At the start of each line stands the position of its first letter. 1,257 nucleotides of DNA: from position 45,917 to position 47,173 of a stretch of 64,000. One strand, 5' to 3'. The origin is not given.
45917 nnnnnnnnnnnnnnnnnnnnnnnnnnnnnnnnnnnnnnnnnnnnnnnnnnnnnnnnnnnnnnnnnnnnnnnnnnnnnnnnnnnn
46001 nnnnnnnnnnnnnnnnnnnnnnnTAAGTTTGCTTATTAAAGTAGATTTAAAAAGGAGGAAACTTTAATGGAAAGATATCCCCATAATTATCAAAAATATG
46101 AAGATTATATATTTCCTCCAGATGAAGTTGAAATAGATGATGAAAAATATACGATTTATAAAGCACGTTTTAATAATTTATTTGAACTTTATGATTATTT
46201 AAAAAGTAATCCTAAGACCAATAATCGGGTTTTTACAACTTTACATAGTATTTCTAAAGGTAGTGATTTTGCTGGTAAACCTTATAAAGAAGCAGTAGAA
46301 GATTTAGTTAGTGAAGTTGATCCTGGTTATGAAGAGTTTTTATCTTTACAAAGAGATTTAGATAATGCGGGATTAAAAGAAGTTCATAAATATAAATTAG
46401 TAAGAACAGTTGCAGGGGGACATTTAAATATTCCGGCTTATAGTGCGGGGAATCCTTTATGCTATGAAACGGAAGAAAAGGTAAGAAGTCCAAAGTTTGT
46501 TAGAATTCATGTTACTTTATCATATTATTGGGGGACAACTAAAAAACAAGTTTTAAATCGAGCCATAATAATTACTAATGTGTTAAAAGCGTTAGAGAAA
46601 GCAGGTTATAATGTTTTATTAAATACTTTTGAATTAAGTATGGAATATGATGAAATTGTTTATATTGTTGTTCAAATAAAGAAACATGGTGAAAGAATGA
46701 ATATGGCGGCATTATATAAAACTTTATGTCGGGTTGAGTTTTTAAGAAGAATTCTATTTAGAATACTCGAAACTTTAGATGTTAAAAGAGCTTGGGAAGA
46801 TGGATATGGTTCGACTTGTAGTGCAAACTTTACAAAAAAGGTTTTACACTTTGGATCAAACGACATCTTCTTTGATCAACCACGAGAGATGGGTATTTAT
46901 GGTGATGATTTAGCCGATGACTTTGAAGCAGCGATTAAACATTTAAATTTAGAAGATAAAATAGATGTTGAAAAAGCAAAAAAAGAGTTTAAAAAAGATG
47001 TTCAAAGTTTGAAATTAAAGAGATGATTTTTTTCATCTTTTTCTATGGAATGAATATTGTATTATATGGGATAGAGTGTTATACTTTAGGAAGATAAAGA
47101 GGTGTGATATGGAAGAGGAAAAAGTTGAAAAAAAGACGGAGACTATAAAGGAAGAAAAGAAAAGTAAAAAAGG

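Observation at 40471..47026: Four-gene cytoplasmic cluster: transglutaminase-like protein, unknown 444-aa protein, coiled-coil AAA_5 ATPase, unknown 319-aa protein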

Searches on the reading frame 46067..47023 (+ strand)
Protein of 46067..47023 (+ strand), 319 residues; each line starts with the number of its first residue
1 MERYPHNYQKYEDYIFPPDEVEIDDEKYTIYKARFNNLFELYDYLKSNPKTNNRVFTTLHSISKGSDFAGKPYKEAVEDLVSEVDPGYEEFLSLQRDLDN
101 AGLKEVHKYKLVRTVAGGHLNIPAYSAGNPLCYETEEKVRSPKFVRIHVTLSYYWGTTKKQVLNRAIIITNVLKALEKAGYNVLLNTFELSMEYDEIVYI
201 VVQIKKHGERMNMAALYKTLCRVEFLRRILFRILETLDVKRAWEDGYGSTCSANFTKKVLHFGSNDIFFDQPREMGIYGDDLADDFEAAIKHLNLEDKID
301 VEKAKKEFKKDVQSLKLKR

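Call 3: search_protein_families(library=pfam, proteins=[window:46067-47023:+], max_evalue=1)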
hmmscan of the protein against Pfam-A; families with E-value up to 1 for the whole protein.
window:46067-47023:+ (319 aa): 2 families
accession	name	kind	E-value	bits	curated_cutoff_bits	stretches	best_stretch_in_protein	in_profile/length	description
PF23822.1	DUF7192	-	9.9e-20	71.5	27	1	27-271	8-259/281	Domain of unknown function (DUF7192)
PF07303.18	Occludin_ELL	-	0.022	15.9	31.2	1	24-84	6-66/101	Occludin homology domain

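Call 4: search_protein_families(library=padloc, proteins=[window:46067-47023:+], max_evalue=1)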
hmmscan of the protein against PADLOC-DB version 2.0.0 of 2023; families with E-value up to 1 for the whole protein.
window:46067-47023:+ (319 aa): 1 family
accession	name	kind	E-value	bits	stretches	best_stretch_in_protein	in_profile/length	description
PDLC01547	Csm2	-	0.0086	14.3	1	209-309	13-104/127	CAS-III-A; effector_SS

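Call 5: search_protein_families(library=phrogs, proteins=[window:46067-47023:+], max_evalue=1)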
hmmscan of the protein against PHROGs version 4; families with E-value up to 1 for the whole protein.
window:46067-47023:+ (319 aa): 4 families
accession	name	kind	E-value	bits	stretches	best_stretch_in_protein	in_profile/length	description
phrog_1909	-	unknown function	5.5e-22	79.3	1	30-270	14-264/287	-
phrog_7005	-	unknown function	0.0035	17.7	1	106-252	95-243/281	-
phrog_8774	-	unknown function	0.035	15.3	1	280-317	72-110/128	-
phrog_35469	-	unknown function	0.047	13.8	1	157-233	149-229/297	-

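Call 6: search_protein_families(library=ncbifam, proteins=[window:46067-47023:+], max_evalue=1)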
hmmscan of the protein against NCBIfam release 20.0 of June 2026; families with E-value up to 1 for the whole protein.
window:46067-47023:+ (319 aa): 0 families

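Call 13: search_dna_similar(query=window:46067-47023:+, collection=phages, mode=protein, max_evalue=0.001, max_rows=30)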
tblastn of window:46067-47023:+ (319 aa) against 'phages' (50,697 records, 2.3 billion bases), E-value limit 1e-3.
Records with a match: 261; places in all: 261; records where one place covers at least 80% of the query: 199.
Best place of each record, by identity: <60% 261.
By first word of the organism name: Staphylococcus 236; Mycobacterium 22; Clostridium 1; Rhizobium 1; Enterococcus 1.
By host as written in the record: Staphylococcus aureus 85; - 29; Staphylococcus sp. 17; Staphylococcus carnosus TM300 17; Mycobacterium smegmatis mc2 155 16; Staphylococcus xylosus M1997-2/10 8; Staphylococcus aureus ATCC 25923 6; Staphylococcus 6; and 49 more.
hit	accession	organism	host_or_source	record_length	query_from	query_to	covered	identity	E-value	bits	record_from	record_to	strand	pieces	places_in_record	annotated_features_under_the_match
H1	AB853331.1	Staphylococcus phage S25-4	isolated from the sewage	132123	23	293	85%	26.8%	5e-9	63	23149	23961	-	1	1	hypothetical protein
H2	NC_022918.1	Staphylococcus phage S25-4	isolated from the sewage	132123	23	293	85%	26.8%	5e-9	63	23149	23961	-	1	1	hypothetical protein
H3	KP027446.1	Staphylococcus phage phiIPLA-RODI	Staphylococcus sp.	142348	23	293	85%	26.4%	2e-8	62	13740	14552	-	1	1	hypothetical protein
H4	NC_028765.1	Staphylococcus phage phiIPLA-RODI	Staphylococcus sp.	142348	23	293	85%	26.4%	2e-8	62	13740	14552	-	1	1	hypothetical protein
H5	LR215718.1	Staphylococcus phage Stab20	-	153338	23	293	85%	26.4%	2e-8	62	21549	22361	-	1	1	g054c: hypothetical protein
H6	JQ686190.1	Staphylococcus phage G15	Staphylococcus aureus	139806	23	293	85%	26.4%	3e-8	61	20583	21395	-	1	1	hypothetical protein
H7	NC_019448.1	Staphylococcus phage G15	Staphylococcus aureus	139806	23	293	85%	26.4%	3e-8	61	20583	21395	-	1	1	hypothetical protein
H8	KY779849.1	Staphylococcus phage qdsa002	Staphylococcus aureus ATCC 43300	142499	23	293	85%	26.4%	3e-8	61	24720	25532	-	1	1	hypothetical protein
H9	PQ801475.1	Staphylococcus phage vB_ScoM-YCP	Staphylococcus cohnii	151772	23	293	85%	26.1%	2e-8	62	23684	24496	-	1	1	hypothetical protein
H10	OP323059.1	Staphylococcus phage vB_ScaM-V1SC01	Staphylococcus capitis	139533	23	293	85%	26.1%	3e-8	61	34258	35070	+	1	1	hypothetical protein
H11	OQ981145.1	Staphylococcus phage Baghdad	foods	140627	23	293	85%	26.1%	3e-8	61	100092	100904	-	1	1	hypothetical protein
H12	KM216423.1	Staphylococcus phage P108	Staphylococcus aureus XN108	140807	23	293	85%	26.1%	3e-8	61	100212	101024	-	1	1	hypothetical protein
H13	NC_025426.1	Staphylococcus phage P108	Staphylococcus aureus XN108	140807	23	293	85%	26.1%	3e-8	61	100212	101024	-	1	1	hypothetical protein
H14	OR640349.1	Staphylococcus phage vB_SauM-T-SE-G1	Staphylococcus sp.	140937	23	293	85%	26.1%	3e-8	61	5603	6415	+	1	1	hypothetical protein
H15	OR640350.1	Staphylococcus phage vB_SauM-T-SE-G2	Staphylococcus sp.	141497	23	293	85%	26.1%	3e-8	61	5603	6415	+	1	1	hypothetical protein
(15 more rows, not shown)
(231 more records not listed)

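Call 15: get_annotated_region(hit=H3, flank=5000)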
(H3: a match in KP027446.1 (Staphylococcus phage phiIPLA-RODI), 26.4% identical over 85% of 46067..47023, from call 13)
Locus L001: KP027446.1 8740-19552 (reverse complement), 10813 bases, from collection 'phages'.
description: Staphylococcus phage phiIPLA-RODI, complete genome.
organism: Staphylococcus phage phiIPLA-RODI (NCBI taxid 1572703)
taxonomy: Viruses; Duplodnaviria; Heunggongvirae; Uroviricota; Caudoviricetes; Herelleviridae; Twortvirinae; Kayvirus; Kayvirus rodi
host: Staphylococcus sp.; source: -; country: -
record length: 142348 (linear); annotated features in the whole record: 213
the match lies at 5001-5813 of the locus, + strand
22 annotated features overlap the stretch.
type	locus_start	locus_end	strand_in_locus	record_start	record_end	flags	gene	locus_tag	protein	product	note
CDS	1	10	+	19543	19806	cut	-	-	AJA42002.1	hypothetical protein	-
CDS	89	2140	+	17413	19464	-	-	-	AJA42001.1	hypothetical protein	-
CDS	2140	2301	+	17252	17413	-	-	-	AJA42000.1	hypothetical protein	-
CDS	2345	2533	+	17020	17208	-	-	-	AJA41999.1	hypothetical protein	-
CDS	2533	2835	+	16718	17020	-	-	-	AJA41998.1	NTP-PPase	-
CDS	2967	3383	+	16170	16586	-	-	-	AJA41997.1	hypothetical protein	-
CDS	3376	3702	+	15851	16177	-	-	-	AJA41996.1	hypothetical protein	-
CDS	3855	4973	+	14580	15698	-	-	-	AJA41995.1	AAA family ATPase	-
CDS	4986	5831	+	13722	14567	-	-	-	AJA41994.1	hypothetical protein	-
CDS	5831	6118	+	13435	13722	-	-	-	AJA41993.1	membrane protein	-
CDS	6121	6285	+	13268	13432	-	-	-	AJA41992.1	membrane protein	-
CDS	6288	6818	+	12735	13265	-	-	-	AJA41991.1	hypothetical protein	-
CDS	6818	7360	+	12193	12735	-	-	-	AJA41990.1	hypothetical protein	-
CDS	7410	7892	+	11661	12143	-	-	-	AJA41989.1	hypothetical protein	-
CDS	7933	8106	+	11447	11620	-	-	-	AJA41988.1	hypothetical protein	-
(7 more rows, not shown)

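Call 19: search_solved_structures(query=window:46067-47023:+, max_evalue=10)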
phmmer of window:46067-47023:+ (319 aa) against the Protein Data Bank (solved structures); distinct sequences matched with E-value up to 10: 6.
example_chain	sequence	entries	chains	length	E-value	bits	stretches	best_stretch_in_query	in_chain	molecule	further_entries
2kgj_A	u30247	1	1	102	0.055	16.1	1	49-109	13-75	Peptidyl-prolyl cis-trans isomerase D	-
5u85_A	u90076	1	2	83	0.22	14.2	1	41-92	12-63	Saposin-D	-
3bqp_A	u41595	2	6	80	0.82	12.3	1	40-92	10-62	Proactivator polypeptide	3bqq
2r0r_A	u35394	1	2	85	0.85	12.2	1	40-92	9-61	Proactivator polypeptide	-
9i63_A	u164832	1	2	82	0.93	12.1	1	40-92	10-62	Prosaposin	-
2r1q_A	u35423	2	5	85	0.94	12.1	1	40-92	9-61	Proactivator polypeptide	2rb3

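Call 28: find_homologous_proteins(query=window:46067-47023:+, max_evalue=0.001)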
Query window:46067-47023:+ (319 aa): 197 proteins with E <= 0.001 among 1396 candidates; the best 120 are listed.
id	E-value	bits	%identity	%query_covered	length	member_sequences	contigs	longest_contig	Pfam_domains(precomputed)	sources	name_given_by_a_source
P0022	2.8e-210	715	99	100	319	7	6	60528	PF23822.2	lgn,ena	-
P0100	4.4e-181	619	84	100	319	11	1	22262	PF23822.2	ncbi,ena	-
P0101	6.1e-177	606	82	99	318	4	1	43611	PF23822.2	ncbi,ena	-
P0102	3.3e-156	538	75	99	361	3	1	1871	PF23822.2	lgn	-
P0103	6.5e-155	533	73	99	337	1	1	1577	PF23822.2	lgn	-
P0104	3.3e-151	521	73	98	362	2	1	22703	PF23822.2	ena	-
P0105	1.6e-149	516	74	98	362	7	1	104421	PF23822.2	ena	-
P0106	2.3e-149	515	70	99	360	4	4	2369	PF23822.2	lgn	-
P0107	5.3e-149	514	71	98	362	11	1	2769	PF23822.2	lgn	-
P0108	4.6e-148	511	73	99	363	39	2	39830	PF23822.2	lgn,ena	-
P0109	5.9e-148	510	70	99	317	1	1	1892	PF23822.2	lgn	-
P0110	6.5e-148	510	72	98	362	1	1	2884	PF23822.2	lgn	-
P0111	1.3e-146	506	69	98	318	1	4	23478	PF23822.2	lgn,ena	-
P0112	3.5e-146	505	72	99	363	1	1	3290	PF23822.2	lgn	-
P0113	1.1e-145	503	71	99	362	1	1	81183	PF23822.2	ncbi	ncbi:MAG: hypothetical protein ACI4XM_01685 [Candidatus Coprovivens sp.]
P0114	1.3e-145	503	72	99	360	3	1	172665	PF23822.2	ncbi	-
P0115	1.4e-144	499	70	98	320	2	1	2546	PF23822.2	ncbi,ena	-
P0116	1.4e-144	499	72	98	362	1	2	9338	PF23822.2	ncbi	-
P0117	1.8e-144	499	66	100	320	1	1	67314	PF23822.2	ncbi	-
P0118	3.6e-144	498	68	98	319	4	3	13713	PF23822.2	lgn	-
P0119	5.1e-144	498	72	99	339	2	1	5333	PF23822.2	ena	-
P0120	8.2e-144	497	69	98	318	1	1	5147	PF23822.2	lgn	-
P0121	8.3e-144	497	68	98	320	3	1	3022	PF23822.2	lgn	-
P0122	1.4e-143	496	70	99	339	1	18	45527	PF23822.2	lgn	-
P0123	3.1e-143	495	69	96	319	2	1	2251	PF23822.2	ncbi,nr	ncbi:MAG: hypothetical protein K2H20_00160, partial [Bacilli bacterium]|nr:hypothetical protein [Bac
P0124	4.1e-143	495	67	100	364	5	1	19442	PF23822.2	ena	-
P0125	1.5e-142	493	68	97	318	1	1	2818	PF23822.2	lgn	-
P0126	2.0e-142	492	70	99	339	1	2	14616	PF23822.2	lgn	-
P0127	2.1e-142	492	68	98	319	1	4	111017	PF23822.2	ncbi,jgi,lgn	-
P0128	2.5e-142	492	70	97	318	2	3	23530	PF23822.2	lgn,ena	-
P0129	6.7e-142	491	68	99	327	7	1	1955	PF23822.2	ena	-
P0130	8.0e-142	490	68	98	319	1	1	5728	PF23822.2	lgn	-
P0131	1.2e-140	486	68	97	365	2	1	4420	PF23822.2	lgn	-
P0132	2.4e-140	485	67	99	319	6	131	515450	PF23822.2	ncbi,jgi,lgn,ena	-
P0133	8.3e-140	484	70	97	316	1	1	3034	PF23822.2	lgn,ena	-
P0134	9.0e-140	484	67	98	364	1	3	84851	PF23822.2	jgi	-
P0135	1.3e-139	483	66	98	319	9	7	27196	PF23822.2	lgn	-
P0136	1.9e-139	482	67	98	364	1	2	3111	PF23822.2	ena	-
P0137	2.7e-139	482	67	98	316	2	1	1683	PF23822.2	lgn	-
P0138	3.0e-139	482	66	97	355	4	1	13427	PF23822.2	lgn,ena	-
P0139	2.5e-138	479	68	98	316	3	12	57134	PF23822.2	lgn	-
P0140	6.2e-138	478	67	99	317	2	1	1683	PF23822.2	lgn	-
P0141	1.1e-137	477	66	99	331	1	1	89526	PF23822.2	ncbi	-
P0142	1.2e-137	477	65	100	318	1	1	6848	PF23822.2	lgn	-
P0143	1.0e-136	474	63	100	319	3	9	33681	PF23822.2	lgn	-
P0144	1.2e-136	473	67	98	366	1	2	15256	PF23822.2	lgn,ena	-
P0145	1.8e-136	473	67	99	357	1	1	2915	PF23822.2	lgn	-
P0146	3.0e-136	472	65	97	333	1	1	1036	PF23822.2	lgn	-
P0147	6.1e-136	471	64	98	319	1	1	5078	PF23822.2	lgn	-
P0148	9.9e-136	470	66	97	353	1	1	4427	PF23822.2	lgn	-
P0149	1.0e-135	470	67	97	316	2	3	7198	PF23822.2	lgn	-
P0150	1.4e-135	470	65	98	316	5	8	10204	PF23822.2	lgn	-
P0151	1.6e-135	470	66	98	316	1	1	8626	PF23822.2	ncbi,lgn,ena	-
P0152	1.3e-133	463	73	87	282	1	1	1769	PF23822.2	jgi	-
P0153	1.3e-133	463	65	99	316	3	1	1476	PF23822.2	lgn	-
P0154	1.4e-133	463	64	98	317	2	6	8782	PF23822.2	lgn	-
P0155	2.3e-133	462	65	97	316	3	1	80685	PF23822.2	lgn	-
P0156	2.1e-132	459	65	97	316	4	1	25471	PF23822.2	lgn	-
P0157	4.0e-132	458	64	97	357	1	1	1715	PF23822.2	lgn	-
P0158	5.7e-132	458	66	99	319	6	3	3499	PF23822.2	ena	-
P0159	6.7e-131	454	63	99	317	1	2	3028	PF23822.2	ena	-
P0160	9.7e-131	454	63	97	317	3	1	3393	PF23822.2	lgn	-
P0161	2.9e-130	452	63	98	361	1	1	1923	PF23822.2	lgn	-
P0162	1.1e-129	450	67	96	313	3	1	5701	PF23822.2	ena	-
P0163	2.6e-128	446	64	97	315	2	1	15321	PF23822.2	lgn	-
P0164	4.8e-127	442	61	97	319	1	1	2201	PF23822.2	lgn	-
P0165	7.2e-127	441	62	99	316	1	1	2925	PF23822.2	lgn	-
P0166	1.4e-126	440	62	95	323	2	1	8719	PF23822.2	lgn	-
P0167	3.6e-125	436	61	98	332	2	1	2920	PF23822.2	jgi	-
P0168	1.7e-122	427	60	99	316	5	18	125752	PF23822.2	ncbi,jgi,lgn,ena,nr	ncbi:MAG: hypothetical protein E7170_05075 [Firmicutes bacterium]|nr:hypothetical protein [Bacillota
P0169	4.2e-122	426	59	98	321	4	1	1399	PF23822.2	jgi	-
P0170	4.4e-121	422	60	98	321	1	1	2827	PF23822.2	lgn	-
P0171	2.0e-118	413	59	99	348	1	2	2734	PF23822.2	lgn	-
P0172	3.9e-118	412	59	99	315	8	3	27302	PF23822.2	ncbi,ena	-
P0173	6.3e-116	405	60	95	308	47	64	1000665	PF23822.2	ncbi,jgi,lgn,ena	-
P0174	7.0e-116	405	58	98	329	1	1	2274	PF23822.2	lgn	-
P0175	5.3e-115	402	57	98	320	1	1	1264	PF23822.2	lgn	-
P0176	6.4e-115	402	58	96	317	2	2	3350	PF23822.2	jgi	-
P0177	3.7e-114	399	58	98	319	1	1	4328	PF23822.2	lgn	-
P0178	7.1e-114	398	58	96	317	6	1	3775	PF23822.2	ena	-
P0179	1.0e-113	398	58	96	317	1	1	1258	PF23822.2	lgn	-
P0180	2.1e-113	397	56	98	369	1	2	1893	PF23822.2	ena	-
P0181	4.5e-113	396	57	99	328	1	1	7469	PF23822.2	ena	-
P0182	1.6e-112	394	58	98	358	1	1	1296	PF23822.2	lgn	-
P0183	8.6e-112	392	55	98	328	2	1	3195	PF23822.2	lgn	-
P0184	1.1e-111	391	55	99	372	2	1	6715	PF23822.2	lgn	-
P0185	3.7e-111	390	58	98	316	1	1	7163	PF23822.2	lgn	-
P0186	1.5e-110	388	55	100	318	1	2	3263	PF23822.2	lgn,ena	-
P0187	1.7e-110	387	54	98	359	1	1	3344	PF23822.2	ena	-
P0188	5.6e-110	386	55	99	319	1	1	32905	PF23822.2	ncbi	-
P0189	5.6e-110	386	57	97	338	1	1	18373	PF23822.2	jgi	-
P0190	7.8e-110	385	53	99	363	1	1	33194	PF23822.2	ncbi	-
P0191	7.9e-110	385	53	100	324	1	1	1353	PF23822.2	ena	-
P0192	8.0e-110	385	53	99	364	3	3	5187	PF23822.2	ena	-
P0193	1.2e-109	385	55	100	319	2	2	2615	PF23822.2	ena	-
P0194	1.9e-109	384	54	99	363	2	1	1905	PF23822.2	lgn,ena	-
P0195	3.1e-109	383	57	98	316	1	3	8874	PF23822.2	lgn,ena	-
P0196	4.9e-109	383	55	99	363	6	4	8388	PF23822.2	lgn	-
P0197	8.1e-109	382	55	99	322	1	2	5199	PF23822.2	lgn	-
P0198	2.2e-108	380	53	99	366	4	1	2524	PF23822.2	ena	-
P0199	6.2e-108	379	54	99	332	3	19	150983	PF23822.2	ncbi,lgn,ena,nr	ncbi:MAG: hypothetical protein IKR57_04335 [Bacilli bacterium]|nr:hypothetical protein [Bacilli bact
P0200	1.4e-107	378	55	99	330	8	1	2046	PF23822.2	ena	-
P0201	1.5e-107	378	54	97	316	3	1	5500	PF23822.2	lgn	-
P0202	4.7e-107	376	53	99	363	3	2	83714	PF23822.2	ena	-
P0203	5.2e-107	376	55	98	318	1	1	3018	PF23822.2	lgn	-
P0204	5.7e-107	376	56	98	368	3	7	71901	PF23822.2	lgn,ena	-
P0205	7.0e-107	376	55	98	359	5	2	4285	PF23822.2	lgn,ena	-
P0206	8.7e-107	375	54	98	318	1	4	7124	PF23822.2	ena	-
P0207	1.2e-106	375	56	97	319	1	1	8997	PF23822.2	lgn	-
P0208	1.2e-106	375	55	97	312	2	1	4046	PF23822.2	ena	-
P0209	1.9e-106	374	53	98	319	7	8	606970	PF23822.2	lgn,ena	-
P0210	3.4e-106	373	53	99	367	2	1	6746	PF23822.2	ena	-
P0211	4.2e-106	373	55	96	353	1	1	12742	PF23822.2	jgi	-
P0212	1.6e-104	368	54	97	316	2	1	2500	PF23822.2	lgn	-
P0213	2.0e-104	367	54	98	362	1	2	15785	PF23822.2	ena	-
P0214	2.3e-104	367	52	97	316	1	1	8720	PF23822.2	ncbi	-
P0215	3.5e-104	367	53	99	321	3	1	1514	PF23822.2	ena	-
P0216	6.9e-104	366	53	99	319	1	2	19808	PF23822.2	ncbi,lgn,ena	-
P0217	9.0e-104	365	52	99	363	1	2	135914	PF23822.2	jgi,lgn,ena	-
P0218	1.1e-103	365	51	99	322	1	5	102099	PF23822.2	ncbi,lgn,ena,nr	ncbi:MAG: hypothetical protein IJ068_04495 [Bacilli bacterium]|nr:hypothetical protein [Bacilli bact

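Call 31: find_related_loci(query=A2, collection=genome_contigs, flank=10000)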
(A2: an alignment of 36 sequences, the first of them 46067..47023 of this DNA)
Query A2 (319 aa) in genome_contigs; peptide patterns used: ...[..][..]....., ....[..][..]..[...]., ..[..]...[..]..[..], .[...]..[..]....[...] (x = any residue, [..] = any of these).
170 stretches matched a pattern; 39 encode a relative of the query (tblastn E <= 1e-3); 38 distinct loci.
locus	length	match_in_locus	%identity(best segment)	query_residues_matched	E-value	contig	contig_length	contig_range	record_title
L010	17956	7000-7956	82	1-319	0e+0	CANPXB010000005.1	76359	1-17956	MAG: uncultured Bacilli bacterium isolate Lapin-004__bin76 genome assembly, contig: Lapin-004__NODE_330_length_76359_cov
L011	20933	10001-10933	82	4-314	0e+0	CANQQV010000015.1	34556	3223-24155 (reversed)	MAG: uncultured Bacilli bacterium isolate Lapin-008__bin54 genome assembly, contig: Lapin-008__NODE_1473_length_34556_co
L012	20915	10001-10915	75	4-308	2e-156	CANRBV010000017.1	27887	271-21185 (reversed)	MAG: uncultured Bacilli bacterium isolate Lapin-028__bin53 genome assembly, contig: Lapin-028__NODE_1816_length_27887_co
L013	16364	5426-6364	74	4-316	9e-156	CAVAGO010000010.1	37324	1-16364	bacterium isolate H07602-L1_cleanbin_000025 genome assembly, contig: Spades_H07602-L1_contig_537, whole genome shotgun s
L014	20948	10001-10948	71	4-319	1e-152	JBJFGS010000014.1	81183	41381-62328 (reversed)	MAG: Candidatus Coprovivens sp. isolate PUUB45_bin.013 NODE_130_length_81183_cov_20.237390, whole genome shotgun sequenc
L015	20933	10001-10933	70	7-317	4e-152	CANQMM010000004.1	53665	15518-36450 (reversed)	MAG: uncultured Bacilli bacterium isolate Lapin-013__bin24 genome assembly, contig: Lapin-013__NODE_370_length_53665_cov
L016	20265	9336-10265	70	3-312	5e-151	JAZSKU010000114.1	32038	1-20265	MAG: Bacilli bacterium isolate T1900044559_TS20190025.MAGScoT_cleanbin_000027 SGB_353_k141_198571, whole genome shotgun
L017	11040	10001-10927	69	7-315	8e-151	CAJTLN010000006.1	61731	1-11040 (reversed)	MAG TPA_asm: uncultured Bacilli bacterium isolate MGBC100111 genome assembly, contig: MGBC100111.6, whole genome shotgun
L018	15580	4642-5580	68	7-319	2e-148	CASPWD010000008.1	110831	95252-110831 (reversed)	MAG: uncultured Bacilli bacterium isolate extra-ERR2497918.26_1677795665 genome assembly, contig: NODE_54_length_110831_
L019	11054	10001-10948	67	1-316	1e-145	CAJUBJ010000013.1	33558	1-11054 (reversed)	MAG TPA_asm: uncultured Bacilli bacterium isolate MGBC127997 genome assembly, contig: MGBC127997.13, whole genome shotgu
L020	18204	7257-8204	82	4-319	0e+0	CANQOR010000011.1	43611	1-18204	MAG: uncultured Bacilli bacterium isolate Lapin-032__bin83 genome assembly, contig: Lapin-032__NODE_1448_length_43611_co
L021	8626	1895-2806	67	7-311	1e-140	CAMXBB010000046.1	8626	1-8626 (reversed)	MAG TPA_asm: uncultured Firmicutes bacterium isolate SRR14411261_bin.7_metawrap_v1.3_MAG genome assembly, contig: NODE.1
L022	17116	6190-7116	64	6-315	3e-136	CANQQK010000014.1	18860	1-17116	MAG: uncultured Bacilli bacterium isolate Lapin-011__bin56 genome assembly, contig: Lapin-011__NODE_2926_length_18860_co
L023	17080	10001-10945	59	3-316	3e-124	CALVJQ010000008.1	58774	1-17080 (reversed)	MAG: uncultured Bacilli bacterium isolate BRZ_KK__bin32 genome assembly, contig: BRZ_KK__NODE_852_length_58774_cov_7.965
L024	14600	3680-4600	59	7-316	3e-124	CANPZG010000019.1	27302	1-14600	MAG: uncultured Bacilli bacterium isolate Lapin-005__bin107 genome assembly, contig: Lapin-005__NODE_2271_length_27302_c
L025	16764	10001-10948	55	1-315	8e-117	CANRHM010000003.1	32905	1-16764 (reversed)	MAG: uncultured Bacilli bacterium isolate Lapin-032__bin119 genome assembly, contig: Lapin-032__NODE_2180_length_32905_c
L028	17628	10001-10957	54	1-319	3e-109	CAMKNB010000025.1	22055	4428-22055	MAG: uncultured Tenericutes bacterium isolate SRR12081293_bin.88_metaWRAP_v1.3_MAG genome assembly, contig: ERZ12289773.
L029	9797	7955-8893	50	4-316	5e-101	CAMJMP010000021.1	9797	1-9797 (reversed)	MAG: uncultured Tenericutes bacterium isolate SRR12081299_bin.26_metaWRAP_v1.3_MAG genome assembly, contig: ERZ12289776.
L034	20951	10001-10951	51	1-316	9e-105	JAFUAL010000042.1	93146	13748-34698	MAG: Bacilli bacterium isolate RGIG4316 Roe_deer_Duodenum.Co__c302723, whole genome shotgun sequence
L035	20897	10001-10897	47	7-305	7e-85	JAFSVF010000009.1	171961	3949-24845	MAG: Bacilli bacterium isolate RGIG3504 Goat_Rumen.Co__c931609, whole genome shotgun sequence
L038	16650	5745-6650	43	1-300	9e-81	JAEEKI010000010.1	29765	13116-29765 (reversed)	MAG: Bacillales bacterium isolate Tb.RUG.19 k141_4196005_flag=0_multi=13.0489_len=29765, whole genome shotgun sequence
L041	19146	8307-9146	36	29-306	1e-47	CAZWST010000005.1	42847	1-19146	MAG TPA_asm: uncultured Muribaculaceae bacterium isolate SRP287540_co1_203 genome assembly, contig: NODE_846_length_4284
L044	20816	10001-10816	27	28-295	1e-24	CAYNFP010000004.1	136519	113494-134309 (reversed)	MAG TPA_asm: uncultured Muribaculaceae bacterium isolate SRP294416_co1_372 genome assembly, contig: NODE_88_length_13651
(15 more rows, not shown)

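Call 42: predict_structure(alignment_id=A2)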
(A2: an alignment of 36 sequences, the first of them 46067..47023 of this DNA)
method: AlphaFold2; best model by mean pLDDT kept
length: 319 residues; sequences in the alignment: 36
mean_pLDDT: 80.2   pTM: 0.75
mean pLDDT of the five models: 80.2, 79.2, 77.4, 76.4, 73.5
residues with pLDDT >= 90: 99; 70-90: 158; 50-70: 41; < 50: 21
segments of 3 or more residues with pLDDT < 50: 97-110, 137-140
pLDDT, mean of each block of 10 residues (from residue 1): 82 94 94 92 93 89 64 86 63 51 37 66 79 62 80 83 89 83 88 94 82 80 79 93 83 90 87 91 89 83 78 60
secondary structure, 60 per line:
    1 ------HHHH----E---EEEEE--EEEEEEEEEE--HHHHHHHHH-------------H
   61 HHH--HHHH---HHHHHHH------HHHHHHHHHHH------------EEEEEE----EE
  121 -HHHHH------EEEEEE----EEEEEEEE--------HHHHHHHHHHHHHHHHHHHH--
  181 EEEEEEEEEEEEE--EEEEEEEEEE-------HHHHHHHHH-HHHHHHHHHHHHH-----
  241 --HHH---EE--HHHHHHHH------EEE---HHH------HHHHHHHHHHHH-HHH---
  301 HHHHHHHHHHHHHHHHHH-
elements in order: H7-10 E19-23 E26-35 H38-46 H60-63 H66-69 H73-79 H86-96 E109-114 H122-126 E133-138 E143-150 H159-178 E181-193 E196-205 H213-221 H223-235 H253-260 E267-269 H282-293 H301-318
